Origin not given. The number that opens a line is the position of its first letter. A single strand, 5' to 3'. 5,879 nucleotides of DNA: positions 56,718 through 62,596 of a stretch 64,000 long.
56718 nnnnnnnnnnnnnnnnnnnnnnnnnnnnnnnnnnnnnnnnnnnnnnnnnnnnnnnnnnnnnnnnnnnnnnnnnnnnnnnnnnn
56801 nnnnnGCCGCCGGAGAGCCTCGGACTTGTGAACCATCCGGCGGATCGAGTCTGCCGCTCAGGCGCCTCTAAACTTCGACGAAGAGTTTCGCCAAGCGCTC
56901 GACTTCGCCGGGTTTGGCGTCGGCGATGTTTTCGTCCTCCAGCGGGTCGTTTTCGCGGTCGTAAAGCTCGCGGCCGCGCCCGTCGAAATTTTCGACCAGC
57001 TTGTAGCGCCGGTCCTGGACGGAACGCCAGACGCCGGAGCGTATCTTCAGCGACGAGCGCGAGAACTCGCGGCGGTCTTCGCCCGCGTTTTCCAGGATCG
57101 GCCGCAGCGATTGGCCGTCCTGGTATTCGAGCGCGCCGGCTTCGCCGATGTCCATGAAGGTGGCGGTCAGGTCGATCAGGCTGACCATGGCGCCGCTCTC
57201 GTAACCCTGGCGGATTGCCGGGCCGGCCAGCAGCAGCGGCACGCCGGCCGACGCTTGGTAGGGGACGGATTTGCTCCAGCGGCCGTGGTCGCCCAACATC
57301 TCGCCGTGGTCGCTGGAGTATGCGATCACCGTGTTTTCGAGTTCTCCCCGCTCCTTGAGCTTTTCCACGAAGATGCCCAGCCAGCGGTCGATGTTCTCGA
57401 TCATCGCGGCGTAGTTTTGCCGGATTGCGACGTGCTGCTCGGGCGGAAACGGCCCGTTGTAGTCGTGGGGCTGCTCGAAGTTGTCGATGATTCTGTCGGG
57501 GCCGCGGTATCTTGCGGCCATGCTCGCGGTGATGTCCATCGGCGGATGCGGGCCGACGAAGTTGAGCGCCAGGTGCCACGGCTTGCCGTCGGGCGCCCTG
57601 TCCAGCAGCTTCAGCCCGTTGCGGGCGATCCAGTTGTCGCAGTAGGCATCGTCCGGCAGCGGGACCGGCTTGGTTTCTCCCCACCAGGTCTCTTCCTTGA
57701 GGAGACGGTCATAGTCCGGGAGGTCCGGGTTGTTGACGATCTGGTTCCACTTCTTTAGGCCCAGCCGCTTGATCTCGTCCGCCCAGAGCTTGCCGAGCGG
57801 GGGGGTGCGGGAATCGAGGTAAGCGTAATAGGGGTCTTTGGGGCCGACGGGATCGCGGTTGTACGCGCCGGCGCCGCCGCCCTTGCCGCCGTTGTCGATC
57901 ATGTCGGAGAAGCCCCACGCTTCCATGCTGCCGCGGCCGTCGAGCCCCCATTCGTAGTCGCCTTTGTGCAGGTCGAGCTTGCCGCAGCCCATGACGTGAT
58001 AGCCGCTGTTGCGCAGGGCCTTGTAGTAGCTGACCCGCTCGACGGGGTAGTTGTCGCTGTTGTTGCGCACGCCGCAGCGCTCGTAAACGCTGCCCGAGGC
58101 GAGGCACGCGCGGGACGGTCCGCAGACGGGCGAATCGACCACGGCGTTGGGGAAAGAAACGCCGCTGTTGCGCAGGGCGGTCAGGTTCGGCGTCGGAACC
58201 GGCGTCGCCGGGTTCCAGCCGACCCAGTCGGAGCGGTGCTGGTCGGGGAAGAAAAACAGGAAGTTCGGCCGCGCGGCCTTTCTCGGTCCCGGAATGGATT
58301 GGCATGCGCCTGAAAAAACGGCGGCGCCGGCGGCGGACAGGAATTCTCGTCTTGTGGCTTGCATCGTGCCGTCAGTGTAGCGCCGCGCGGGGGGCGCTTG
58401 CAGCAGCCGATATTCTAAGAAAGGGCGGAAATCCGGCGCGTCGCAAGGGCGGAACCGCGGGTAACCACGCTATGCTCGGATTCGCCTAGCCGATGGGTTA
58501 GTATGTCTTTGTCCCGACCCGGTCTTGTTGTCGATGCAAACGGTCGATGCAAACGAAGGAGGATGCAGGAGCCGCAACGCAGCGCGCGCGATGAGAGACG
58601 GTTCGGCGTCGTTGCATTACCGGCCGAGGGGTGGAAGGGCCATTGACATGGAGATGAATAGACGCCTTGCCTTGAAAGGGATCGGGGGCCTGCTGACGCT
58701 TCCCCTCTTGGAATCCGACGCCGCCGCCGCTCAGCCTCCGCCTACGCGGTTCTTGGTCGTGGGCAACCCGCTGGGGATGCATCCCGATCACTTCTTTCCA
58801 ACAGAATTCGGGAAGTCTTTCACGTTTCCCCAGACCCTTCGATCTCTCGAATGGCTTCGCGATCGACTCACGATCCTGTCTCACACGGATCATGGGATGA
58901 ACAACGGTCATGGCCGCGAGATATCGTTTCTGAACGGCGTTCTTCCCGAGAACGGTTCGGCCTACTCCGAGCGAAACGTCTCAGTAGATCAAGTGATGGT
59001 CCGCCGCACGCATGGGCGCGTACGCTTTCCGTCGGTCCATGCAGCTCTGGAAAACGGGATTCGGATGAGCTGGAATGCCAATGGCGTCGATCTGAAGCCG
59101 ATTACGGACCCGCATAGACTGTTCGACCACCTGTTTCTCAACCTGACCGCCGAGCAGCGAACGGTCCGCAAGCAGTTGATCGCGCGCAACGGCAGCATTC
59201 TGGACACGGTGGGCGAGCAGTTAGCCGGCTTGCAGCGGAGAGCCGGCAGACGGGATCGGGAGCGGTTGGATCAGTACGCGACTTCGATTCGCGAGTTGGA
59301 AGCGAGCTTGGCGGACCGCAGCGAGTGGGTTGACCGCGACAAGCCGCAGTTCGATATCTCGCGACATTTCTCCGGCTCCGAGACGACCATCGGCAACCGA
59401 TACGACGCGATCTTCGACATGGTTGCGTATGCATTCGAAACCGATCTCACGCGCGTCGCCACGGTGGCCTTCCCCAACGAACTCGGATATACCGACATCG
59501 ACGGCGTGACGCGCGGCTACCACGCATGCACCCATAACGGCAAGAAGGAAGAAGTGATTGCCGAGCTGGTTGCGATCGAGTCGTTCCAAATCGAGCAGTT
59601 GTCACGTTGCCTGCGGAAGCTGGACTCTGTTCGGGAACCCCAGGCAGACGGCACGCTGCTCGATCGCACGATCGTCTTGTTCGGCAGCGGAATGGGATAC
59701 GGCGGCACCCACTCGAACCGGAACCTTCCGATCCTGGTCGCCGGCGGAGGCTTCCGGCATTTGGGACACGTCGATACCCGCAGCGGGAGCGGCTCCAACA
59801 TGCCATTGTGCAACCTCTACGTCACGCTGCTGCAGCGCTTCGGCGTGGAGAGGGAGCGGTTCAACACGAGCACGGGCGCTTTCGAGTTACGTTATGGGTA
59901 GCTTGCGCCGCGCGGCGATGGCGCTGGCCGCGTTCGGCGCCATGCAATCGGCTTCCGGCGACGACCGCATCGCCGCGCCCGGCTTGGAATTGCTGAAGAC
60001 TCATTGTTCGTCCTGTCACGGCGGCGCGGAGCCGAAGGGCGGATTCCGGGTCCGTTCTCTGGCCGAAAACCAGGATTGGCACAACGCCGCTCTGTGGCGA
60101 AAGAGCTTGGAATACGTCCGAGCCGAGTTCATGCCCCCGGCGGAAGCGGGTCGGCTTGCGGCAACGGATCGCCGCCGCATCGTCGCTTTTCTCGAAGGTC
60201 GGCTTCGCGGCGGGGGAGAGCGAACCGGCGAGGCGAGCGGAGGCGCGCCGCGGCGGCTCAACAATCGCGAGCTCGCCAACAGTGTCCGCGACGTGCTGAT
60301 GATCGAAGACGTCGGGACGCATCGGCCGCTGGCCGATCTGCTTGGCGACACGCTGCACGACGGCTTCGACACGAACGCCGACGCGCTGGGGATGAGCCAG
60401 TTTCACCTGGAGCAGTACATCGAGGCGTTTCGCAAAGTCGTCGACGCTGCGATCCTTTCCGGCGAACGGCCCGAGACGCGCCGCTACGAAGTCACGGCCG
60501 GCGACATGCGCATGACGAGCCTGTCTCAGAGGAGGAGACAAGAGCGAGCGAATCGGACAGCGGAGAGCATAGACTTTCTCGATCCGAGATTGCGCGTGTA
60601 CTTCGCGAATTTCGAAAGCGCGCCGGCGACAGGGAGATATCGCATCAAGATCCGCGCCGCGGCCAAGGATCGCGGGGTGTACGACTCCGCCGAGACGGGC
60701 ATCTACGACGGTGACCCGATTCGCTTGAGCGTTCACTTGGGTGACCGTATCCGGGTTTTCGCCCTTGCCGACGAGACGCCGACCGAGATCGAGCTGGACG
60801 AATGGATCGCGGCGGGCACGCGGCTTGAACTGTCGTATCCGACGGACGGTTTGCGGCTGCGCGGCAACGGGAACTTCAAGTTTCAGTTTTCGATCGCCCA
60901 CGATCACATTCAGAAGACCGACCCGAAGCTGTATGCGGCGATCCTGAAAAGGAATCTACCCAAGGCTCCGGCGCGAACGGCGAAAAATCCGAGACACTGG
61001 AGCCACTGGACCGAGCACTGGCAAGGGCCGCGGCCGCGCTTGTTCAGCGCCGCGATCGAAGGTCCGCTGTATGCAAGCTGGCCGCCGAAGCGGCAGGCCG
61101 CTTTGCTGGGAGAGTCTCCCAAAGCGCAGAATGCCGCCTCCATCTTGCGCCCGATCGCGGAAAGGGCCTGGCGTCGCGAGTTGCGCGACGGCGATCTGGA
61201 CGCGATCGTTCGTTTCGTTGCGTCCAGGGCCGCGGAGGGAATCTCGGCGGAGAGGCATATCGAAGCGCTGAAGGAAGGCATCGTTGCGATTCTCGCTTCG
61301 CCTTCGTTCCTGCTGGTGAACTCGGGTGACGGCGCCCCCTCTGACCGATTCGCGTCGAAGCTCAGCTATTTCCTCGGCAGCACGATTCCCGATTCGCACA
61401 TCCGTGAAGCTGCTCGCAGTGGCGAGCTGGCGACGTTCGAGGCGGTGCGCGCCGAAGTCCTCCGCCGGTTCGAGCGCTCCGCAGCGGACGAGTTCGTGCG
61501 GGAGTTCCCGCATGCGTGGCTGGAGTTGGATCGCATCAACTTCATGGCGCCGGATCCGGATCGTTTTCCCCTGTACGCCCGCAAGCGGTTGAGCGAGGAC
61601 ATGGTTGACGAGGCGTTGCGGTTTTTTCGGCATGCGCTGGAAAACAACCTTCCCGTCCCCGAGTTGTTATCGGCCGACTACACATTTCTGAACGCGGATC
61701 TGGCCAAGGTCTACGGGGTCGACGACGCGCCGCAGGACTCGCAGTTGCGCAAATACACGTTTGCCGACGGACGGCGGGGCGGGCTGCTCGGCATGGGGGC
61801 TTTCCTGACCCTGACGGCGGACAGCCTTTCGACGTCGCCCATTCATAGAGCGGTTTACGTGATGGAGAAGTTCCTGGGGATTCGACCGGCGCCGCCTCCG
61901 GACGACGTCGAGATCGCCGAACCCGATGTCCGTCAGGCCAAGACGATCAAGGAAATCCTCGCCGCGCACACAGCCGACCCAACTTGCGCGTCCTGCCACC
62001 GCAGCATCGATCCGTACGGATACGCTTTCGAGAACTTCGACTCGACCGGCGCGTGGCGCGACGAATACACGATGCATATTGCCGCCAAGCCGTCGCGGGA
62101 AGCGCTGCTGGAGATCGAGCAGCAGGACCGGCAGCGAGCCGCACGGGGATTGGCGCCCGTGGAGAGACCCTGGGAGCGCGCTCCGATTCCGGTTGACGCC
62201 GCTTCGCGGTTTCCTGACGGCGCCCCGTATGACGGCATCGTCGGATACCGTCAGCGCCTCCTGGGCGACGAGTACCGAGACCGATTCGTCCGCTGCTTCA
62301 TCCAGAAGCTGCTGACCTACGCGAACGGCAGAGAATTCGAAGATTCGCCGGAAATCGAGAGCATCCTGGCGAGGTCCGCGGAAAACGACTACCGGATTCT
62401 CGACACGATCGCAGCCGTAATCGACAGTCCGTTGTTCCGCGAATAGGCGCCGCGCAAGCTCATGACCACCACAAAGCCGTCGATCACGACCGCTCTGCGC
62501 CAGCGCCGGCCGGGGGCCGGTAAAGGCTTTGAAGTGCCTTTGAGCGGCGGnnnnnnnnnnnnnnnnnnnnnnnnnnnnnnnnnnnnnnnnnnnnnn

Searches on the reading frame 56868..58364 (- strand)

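Call 31: search_protein_families(library=pfam, proteins=[window:56868-58364:-], max_evalue=0.001)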
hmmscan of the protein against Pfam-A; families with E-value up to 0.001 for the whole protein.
window:56868-58364:- (498 aa): 3 families
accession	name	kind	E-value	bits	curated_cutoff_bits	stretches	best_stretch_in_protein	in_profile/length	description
PF00884.28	Sulfatase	-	1.6e-33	116.7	25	1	33-406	1-298/301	Sulfatase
PF16347.10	SGSH_C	-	4.4e-12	46.9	29.3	1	358-484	1-135/154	N-sulphoglucosamine sulphohydrolase, C-terminal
PF01663.27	Phosphodiest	-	7.3e-07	29.5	23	0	277-354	158-220/342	Type I phosphodiesterase / nucleotide pyrophosphatase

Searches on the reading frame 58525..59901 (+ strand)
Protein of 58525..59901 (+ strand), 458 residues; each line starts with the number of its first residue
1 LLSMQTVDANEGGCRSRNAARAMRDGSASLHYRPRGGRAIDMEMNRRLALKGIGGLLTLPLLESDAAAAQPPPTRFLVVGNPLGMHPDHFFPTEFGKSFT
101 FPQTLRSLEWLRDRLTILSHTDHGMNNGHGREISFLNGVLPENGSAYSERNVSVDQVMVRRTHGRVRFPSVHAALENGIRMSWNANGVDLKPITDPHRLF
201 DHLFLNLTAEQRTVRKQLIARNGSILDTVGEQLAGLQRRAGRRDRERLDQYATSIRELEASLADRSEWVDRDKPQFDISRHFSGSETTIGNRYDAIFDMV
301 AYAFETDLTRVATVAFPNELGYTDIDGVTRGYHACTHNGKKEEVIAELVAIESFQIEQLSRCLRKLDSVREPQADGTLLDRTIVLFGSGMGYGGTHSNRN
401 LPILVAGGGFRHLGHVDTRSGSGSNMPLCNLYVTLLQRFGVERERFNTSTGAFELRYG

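Call 31: search_protein_families(library=pfam, proteins=[window:58525-59901:+], max_evalue=0.001)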
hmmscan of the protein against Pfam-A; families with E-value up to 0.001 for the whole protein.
window:58525-59901:+ (458 aa): 1 family
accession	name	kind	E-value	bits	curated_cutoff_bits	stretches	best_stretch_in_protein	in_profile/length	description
PF07586.16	HXXSHH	-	7.6e-65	219.9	30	1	75-359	1-306/307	Protein of unknown function (DUF1552)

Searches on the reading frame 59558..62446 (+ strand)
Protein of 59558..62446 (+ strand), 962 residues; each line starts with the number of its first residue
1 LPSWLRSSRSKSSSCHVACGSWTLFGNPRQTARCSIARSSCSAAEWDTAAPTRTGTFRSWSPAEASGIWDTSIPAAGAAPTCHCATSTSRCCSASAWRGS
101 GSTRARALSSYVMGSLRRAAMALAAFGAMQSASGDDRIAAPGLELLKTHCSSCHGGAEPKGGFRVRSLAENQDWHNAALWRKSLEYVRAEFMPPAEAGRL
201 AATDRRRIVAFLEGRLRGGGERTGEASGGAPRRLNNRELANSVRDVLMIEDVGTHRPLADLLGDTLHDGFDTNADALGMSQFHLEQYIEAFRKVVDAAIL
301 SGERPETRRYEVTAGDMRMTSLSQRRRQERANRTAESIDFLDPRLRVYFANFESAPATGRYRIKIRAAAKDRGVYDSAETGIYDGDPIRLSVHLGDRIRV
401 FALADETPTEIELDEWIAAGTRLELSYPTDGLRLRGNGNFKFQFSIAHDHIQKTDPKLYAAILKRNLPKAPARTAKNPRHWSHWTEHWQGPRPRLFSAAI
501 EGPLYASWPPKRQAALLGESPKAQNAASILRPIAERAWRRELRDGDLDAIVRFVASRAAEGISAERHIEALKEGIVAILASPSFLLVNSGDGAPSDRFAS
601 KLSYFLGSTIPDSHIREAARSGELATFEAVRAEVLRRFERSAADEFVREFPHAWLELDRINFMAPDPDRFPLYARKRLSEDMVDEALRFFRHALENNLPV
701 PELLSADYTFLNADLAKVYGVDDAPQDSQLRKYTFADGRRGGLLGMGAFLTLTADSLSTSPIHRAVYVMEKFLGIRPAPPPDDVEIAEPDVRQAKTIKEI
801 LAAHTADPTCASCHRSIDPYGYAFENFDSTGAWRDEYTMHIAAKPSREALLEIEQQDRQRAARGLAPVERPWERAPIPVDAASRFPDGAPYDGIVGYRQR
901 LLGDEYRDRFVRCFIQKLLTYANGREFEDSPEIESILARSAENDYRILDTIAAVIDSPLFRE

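Call 31: search_protein_families(library=pfam, proteins=[window:59558-62446:+], max_evalue=0.001)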
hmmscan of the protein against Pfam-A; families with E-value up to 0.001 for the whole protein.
window:59558-62446:+ (962 aa): 8 families
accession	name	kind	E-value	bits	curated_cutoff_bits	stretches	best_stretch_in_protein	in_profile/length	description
PF07631.16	PSD4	-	2.5e-34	118.9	23.3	1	598-721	6-128/128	Protein of unknown function (DUF1592)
PF07627.16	PSCyt3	-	3.1e-30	104.8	27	1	740-836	1-97/98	Protein of unknown function (DUF1588)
PF07624.16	PSD2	-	7.5e-16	58.1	25.8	1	887-960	1-74/74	Protein of unknown function (DUF1585)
PF07626.16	PSD3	-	1.6e-15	57.8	23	1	232-299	1-64/65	Protein of unknown function (DUF1587)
PF07637.16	PSD5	-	8.8e-11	42.4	34.2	1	526-585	2-58/62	Protein of unknown function (DUF1595)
PF13442.11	Cytochrome_CBB3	-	9.5e-09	35.9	27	1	140-212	4-68/68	Cytochrome C oxidase, cbb3-type, subunit III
PF07635.16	PSCyt1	-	1.5e-05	25.9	22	1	150-196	1-59/59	Planctomycete cytochrome C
PF00034.26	Cytochrom_C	-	0.00049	21.8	21.3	0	140-179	2-41/90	Cytochrome c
